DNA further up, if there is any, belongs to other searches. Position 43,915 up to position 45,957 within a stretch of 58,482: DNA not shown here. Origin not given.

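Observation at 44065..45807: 581-aa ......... intein splitting the Walker A loop of the VirB4-like ATPase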

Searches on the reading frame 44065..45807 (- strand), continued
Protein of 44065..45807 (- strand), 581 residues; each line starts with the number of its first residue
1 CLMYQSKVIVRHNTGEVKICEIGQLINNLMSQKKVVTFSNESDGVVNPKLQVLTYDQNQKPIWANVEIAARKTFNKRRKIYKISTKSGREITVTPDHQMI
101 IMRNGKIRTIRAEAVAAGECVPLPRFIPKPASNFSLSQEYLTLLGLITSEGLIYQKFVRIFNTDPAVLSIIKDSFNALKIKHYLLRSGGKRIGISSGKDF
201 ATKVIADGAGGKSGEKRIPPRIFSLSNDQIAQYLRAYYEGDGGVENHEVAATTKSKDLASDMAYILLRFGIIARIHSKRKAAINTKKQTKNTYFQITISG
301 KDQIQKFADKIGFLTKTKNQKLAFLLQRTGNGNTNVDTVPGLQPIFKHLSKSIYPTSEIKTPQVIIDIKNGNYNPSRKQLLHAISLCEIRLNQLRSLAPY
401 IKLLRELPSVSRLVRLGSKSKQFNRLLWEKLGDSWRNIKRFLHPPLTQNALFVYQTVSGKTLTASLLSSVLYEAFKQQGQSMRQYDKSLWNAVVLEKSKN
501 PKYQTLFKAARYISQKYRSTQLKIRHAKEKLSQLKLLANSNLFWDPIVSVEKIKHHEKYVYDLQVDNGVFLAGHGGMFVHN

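Call 54: find_related_loci(query=A4, collection=genome_contigs, flank=6000)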
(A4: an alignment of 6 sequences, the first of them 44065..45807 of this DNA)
Query A4 (581 aa) in genome_contigs; peptide patterns used: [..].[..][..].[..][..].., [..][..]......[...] (x = any residue, [..] = any of these).
528 stretches matched a pattern; 273 encode a relative of the query (tblastn E <= 1e-3); the best 80 are kept; 79 distinct loci.
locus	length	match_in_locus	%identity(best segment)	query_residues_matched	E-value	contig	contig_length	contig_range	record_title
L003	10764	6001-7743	60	1-581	0e+0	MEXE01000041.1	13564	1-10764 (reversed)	MAG: Candidatus Amesbacteria bacterium RBG_19FT_COMBO_48_16 rbg_19ft_combo_scaffold_5267, whole genome shotgun sequence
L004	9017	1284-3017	59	3-581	0e+0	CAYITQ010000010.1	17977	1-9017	MAG TPA_asm: uncultured Gammaproteobacteria bacterium isolate ERP119705_co3_801 genome assembly, contig: NODE_3618_lengt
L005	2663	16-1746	57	3-581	0e+0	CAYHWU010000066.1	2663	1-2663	MAG TPA_asm: uncultured Gammaproteobacteria bacterium isolate ERP119705_co16_325 genome assembly, contig: NODE_30940_len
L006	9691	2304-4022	58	7-581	0e+0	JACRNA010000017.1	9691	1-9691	MAG: Candidatus Amesbacteria bacterium isolate NC_groundwater_1921_Pr3_S-0.2um_39_4 scaffold_40336, whole genome shotgun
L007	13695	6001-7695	57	18-581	0e+0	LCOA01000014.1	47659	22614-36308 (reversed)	MAG: Candidatus Amesbacteria bacterium GW2011_GWA1_47_20 UX92_C0014, whole genome shotgun sequence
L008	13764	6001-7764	51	15-581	0e+0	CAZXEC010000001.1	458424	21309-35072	MAG TPA_asm: uncultured Gammaproteobacteria bacterium isolate binchicken_co110_1207 genome assembly, contig: NODE_32_len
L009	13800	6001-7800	45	3-581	2e-158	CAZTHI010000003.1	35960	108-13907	MAG TPA_asm: uncultured Gammaproteobacteria bacterium isolate binchicken_co387_486 genome assembly, contig: NODE_681_len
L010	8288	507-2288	43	8-581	2e-152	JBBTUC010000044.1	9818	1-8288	MAG: Patescibacteria group bacterium isolate H43-bin113_1 H43_bin113_1_000000000044, whole genome shotgun sequence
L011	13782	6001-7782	43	8-581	1e-151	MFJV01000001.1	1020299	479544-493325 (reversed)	MAG: Candidatus Gottesmanbacteria bacterium RIFCSPLOWO2_01_FULL_43_11b rifcsplowo2_01_scaffold_30, whole genome shotgun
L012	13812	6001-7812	41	1-581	5e-147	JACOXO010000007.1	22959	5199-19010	MAG: Candidatus Gottesmanbacteria bacterium isolate NC_groundwater_155_Ag_S-0.1um_35_9 S4_GD2017_2_S1_scaffold_1547, who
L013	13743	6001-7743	43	1-581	3e-145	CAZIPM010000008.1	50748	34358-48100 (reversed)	MAG TPA_asm: uncultured Gammaproteobacteria bacterium isolate SRP050083_co2_604 genome assembly, contig: NODE_306_length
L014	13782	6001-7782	43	8-581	5e-145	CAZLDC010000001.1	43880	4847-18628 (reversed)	MAG TPA_asm: uncultured Gammaproteobacteria bacterium isolate SRP178908_co2_11 genome assembly, contig: NODE_183_length_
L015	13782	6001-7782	41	8-581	3e-141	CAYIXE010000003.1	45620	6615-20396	MAG TPA_asm: uncultured Gammaproteobacteria bacterium isolate ERP119705_co7_214 genome assembly, contig: NODE_555_length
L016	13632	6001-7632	45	4-581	2e-140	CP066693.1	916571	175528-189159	MAG: Candidatus Woesebacteria bacterium isolate NC_groundwater_896_Pr1_S2p5_35_35 chromosome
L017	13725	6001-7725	43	4-581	4e-140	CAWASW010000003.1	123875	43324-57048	MAG: Candidatus Woesebacteria bacterium isolate MFD02832.bin.1.153 genome assembly, contig: contig_14425, whole genome s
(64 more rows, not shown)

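Call 67: find_related_loci(query=A4, collection=viral_contigs, flank=4000)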
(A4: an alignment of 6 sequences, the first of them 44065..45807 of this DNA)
Query A4 (581 aa) in viral_contigs; peptide patterns used: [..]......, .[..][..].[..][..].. (x = any residue, [..] = any of these).
281 stretches matched a pattern; 36 encode a relative of the query (tblastn E <= 1e-3); 36 distinct loci.
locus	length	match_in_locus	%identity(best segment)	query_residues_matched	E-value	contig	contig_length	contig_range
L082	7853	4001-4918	30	82-362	8e-25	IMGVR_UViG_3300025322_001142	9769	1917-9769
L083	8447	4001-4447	39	211-353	2e-21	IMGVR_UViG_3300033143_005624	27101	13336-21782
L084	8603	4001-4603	33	136-340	1e-18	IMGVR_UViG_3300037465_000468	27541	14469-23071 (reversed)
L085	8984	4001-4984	24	82-381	7e-16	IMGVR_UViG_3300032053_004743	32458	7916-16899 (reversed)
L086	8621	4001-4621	28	136-328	4e-15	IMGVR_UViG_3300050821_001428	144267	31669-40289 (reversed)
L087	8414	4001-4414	35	211-353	6e-15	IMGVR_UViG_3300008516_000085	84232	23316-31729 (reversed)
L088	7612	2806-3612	27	82-322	8e-14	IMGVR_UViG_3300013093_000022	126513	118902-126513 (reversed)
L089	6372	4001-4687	26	136-368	4e-13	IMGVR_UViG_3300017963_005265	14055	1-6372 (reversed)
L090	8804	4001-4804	25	75-340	1e-12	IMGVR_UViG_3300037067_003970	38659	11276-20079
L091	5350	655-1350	27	137-355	2e-12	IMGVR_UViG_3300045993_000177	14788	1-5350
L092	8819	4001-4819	23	83-340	6e-12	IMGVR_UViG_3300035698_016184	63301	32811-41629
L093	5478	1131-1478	34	211-322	6e-12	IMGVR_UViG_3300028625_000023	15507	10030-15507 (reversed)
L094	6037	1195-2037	25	77-340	2e-11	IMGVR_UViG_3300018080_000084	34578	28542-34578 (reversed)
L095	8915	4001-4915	24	80-350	5e-11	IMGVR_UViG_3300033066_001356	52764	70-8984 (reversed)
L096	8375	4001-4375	29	213-339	7e-11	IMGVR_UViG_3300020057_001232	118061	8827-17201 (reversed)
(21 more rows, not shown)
